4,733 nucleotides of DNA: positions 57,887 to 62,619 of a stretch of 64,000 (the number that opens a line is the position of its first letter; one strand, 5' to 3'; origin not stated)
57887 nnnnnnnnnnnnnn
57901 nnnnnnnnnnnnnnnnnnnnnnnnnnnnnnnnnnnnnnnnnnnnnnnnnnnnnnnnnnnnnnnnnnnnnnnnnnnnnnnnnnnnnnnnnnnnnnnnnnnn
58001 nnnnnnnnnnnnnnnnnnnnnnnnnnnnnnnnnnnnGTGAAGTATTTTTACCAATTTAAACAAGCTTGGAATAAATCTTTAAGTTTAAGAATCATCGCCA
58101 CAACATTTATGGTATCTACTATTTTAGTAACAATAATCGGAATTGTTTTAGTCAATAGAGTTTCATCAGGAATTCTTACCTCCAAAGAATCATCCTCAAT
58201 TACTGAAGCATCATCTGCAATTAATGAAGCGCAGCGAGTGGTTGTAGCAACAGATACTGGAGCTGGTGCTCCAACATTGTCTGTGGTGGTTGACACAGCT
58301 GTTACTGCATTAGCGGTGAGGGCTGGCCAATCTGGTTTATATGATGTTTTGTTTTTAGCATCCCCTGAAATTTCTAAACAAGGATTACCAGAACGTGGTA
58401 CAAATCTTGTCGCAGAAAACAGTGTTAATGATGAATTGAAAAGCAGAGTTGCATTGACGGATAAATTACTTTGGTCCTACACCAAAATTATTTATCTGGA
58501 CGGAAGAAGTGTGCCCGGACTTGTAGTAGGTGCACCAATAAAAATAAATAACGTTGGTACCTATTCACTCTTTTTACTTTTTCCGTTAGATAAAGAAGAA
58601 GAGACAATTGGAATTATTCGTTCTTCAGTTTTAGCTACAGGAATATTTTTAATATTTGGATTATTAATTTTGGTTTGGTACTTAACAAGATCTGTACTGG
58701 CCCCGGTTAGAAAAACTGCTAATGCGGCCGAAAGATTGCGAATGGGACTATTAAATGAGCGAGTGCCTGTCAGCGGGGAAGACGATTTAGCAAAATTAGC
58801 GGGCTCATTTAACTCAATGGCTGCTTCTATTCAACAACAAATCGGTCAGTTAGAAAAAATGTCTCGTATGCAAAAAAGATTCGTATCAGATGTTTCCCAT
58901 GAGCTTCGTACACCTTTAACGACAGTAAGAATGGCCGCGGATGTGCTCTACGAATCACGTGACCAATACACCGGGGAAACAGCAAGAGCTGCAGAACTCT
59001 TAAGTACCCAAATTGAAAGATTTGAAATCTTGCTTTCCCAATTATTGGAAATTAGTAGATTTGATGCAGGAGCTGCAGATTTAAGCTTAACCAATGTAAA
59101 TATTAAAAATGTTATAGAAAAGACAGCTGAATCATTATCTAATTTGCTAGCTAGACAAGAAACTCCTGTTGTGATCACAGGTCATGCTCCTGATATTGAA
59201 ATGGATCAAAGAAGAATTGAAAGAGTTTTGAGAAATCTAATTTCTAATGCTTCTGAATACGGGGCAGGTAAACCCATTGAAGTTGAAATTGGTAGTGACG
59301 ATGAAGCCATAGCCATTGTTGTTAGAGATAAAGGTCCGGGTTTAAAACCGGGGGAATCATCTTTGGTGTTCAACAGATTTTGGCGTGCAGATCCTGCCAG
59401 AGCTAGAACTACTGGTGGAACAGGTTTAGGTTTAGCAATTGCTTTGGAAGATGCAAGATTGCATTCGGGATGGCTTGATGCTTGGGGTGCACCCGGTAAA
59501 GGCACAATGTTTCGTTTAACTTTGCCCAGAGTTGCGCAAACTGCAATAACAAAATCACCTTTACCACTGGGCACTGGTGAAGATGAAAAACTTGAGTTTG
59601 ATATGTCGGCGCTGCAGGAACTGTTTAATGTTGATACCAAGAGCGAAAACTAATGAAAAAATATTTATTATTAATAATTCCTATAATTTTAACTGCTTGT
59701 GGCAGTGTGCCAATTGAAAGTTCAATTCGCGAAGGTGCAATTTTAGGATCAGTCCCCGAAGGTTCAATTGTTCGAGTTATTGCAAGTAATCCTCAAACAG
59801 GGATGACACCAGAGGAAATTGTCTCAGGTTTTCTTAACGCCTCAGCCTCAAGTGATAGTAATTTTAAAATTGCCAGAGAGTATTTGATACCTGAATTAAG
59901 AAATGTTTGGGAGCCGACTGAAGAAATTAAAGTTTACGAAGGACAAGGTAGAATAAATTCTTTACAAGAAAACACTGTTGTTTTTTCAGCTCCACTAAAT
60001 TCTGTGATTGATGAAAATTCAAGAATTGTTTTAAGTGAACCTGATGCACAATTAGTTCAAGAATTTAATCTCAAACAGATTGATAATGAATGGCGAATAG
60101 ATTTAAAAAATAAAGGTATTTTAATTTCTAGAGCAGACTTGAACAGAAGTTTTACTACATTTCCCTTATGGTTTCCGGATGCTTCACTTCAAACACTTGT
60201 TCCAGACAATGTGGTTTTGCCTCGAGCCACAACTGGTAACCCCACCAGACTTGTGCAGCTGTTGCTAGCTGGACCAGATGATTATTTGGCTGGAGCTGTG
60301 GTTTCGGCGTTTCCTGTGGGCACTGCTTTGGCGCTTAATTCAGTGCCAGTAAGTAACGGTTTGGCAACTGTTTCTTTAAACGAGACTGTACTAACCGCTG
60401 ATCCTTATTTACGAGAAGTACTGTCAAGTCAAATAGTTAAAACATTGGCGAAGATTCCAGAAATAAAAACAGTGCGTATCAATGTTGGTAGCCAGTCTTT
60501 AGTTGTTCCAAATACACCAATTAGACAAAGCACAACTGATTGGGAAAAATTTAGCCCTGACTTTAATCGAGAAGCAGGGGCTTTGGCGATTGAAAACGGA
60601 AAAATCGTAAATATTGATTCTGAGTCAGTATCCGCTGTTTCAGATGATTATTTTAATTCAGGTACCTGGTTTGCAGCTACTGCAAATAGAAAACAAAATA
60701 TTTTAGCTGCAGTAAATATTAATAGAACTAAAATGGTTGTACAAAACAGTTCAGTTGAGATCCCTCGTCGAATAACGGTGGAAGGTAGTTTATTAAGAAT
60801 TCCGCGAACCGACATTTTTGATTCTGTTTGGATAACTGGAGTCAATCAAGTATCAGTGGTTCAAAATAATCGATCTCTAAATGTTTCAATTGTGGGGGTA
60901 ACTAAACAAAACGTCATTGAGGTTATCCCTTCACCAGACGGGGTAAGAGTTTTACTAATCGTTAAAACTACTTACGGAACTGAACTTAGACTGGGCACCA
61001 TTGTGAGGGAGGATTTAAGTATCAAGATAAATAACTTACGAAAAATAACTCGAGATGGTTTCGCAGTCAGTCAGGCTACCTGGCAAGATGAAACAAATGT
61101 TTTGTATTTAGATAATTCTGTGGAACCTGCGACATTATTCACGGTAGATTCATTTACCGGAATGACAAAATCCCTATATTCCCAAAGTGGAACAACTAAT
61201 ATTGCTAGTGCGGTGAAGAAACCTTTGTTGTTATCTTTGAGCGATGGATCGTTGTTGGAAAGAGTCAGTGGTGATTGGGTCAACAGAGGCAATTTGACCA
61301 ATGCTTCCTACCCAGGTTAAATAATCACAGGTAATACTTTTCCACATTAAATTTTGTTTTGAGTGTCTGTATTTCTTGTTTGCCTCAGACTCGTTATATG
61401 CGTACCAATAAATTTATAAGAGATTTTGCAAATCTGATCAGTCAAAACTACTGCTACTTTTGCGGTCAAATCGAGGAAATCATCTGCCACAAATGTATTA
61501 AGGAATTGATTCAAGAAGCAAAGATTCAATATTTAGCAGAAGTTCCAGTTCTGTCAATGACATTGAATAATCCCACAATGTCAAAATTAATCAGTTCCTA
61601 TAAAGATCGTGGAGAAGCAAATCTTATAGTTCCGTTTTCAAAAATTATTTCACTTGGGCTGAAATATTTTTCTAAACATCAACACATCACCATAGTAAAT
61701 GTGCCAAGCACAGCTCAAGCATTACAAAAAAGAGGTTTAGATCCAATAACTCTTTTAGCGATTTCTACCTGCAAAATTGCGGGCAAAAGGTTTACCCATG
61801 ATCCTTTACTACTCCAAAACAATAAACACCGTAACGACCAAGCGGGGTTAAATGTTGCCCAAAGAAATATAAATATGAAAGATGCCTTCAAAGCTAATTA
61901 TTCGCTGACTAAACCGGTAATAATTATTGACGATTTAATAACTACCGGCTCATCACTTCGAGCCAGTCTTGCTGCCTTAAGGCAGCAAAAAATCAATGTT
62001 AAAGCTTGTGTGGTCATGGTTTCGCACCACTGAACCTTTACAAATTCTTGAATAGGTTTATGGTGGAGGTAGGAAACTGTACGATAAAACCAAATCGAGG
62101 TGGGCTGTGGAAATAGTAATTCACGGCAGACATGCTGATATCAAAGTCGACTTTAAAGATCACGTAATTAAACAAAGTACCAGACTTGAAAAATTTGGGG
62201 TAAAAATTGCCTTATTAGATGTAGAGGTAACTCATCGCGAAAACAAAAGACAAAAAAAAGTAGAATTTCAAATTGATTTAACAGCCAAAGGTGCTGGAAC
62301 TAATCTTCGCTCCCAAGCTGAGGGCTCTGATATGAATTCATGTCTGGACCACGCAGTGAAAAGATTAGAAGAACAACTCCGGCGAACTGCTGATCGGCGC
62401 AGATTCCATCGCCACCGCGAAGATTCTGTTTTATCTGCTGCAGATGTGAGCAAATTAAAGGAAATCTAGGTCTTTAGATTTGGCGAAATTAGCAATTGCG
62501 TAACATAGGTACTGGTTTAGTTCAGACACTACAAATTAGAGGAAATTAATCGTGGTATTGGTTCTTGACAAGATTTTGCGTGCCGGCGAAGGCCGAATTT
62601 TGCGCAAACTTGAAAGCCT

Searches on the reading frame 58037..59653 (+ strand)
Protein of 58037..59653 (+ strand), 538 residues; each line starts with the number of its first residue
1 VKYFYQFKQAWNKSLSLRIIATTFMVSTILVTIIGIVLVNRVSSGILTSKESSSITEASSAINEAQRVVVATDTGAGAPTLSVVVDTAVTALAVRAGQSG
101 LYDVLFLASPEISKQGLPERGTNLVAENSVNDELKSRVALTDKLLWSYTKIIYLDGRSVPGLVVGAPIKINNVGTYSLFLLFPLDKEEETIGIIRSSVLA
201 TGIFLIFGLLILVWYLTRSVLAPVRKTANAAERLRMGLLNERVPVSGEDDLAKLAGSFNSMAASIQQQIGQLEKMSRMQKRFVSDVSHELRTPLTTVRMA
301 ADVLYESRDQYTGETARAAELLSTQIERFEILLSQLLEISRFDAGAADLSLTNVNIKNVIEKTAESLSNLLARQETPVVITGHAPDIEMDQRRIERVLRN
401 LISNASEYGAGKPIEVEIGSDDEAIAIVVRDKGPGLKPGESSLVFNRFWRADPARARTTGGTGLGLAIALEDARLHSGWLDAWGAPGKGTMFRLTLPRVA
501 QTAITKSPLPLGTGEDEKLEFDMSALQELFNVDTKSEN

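Call 69: search_protein_families(library=pfam, proteins=[window:58037-59653:+], max_evalue=0.00001)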
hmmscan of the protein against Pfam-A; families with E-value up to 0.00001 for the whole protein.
window:58037-59653:+ (538 aa): 3 families
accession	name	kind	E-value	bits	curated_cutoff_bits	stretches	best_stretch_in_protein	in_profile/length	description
PF02518.31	HATPase_c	-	4.3e-22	79.1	26.4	1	390-498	2-109/111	Histidine kinase-, DNA gyrase B-, and HSP90-like ATPase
PF00512.31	HisKA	-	1.7e-14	54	26.9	1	279-345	2-66/66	His Kinase A (phospho-acceptor) domain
PF00672.30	HAMP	-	2.2e-12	47.5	25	1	216-267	2-53/53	HAMP domain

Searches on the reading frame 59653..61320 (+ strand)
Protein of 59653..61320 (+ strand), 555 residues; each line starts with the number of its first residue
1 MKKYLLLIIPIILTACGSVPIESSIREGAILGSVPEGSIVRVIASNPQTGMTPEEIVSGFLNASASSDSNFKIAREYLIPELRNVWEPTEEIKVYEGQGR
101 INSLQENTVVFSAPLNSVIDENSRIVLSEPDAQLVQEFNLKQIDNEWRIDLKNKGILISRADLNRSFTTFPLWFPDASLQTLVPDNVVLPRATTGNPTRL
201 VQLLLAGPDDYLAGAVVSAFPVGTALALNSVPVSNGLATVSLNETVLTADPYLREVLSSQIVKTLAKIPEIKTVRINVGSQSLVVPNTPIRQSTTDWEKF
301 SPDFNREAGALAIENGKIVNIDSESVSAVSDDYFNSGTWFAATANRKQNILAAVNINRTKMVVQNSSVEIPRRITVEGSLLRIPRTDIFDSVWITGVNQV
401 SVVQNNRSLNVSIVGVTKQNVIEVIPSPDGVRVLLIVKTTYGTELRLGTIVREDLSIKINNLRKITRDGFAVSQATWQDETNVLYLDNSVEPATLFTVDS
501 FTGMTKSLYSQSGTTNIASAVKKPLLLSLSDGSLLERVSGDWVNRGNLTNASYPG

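Call 69: search_protein_families(library=pfam, proteins=[window:59653-61320:+], max_evalue=0.00001)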
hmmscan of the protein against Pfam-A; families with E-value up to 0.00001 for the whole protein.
window:59653-61320:+ (555 aa): 2 families
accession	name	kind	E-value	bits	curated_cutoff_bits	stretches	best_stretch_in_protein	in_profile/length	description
PF10646.14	Germane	-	8e-14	52.7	23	1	172-282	2-115/117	Sporulation and spore germination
PF10647.15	Gmad1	-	3.1e-08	34.2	20.5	1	319-551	4-245/251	Lipoprotein LpqB beta-propeller domain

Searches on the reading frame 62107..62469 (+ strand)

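Call 69: search_protein_families(library=pfam, proteins=[window:62107-62469:+], max_evalue=0.00001)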
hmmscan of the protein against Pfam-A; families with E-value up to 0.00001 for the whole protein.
window:62107-62469:+ (120 aa): 1 family
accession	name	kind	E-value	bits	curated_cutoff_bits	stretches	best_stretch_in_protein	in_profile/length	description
PF02482.25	Ribosomal_S30AE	-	4.7e-16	59.7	23.7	1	3-99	1-88/88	Sigma 54 modulation protein / S30EA ribosomal protein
